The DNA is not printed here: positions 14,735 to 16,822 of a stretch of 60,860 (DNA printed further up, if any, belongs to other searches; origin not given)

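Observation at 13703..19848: Double methyltransferase (class I SAM MTase plus VP39-like 2'-O-MTase) next to the tri-functional capping enzyme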

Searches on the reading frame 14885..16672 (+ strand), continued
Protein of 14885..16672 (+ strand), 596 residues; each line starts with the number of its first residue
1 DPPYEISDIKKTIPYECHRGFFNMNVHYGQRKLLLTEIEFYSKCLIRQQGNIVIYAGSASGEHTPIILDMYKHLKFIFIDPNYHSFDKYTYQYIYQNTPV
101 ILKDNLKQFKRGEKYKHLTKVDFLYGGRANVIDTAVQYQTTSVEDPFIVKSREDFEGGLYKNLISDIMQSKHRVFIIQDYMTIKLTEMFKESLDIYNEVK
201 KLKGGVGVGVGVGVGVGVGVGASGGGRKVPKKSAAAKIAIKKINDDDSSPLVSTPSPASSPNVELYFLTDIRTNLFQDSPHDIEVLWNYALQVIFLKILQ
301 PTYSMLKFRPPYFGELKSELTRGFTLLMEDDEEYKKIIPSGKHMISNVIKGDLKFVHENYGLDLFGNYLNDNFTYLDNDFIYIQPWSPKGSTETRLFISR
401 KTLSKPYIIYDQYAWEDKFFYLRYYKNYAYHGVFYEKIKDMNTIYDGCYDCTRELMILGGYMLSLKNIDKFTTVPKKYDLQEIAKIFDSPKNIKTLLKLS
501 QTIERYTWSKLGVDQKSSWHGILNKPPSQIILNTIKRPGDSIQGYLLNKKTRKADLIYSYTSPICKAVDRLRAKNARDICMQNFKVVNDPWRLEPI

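Call 74: search_solved_structures(query=L028:10865-12097:+, max_evalue=1, show_alignments=1)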
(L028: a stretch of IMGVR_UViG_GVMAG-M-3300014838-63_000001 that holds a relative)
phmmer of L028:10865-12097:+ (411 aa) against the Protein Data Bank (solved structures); distinct sequences matched with E-value up to 1: 0.

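Call 75: search_solved_structures(query=L011:11108-11878:+, max_evalue=0.01)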
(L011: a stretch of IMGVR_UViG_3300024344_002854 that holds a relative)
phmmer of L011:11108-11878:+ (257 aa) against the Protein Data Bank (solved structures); distinct sequences matched with E-value up to 0.01: 2.
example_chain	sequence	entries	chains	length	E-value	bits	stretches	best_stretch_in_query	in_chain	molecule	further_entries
3egi_A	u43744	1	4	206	7.4e-10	41.8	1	91-196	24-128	Trimethylguanosine synthase homolog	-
3gdh_A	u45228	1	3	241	1e-09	41.4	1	90-196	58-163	Trimethylguanosine synthase homolog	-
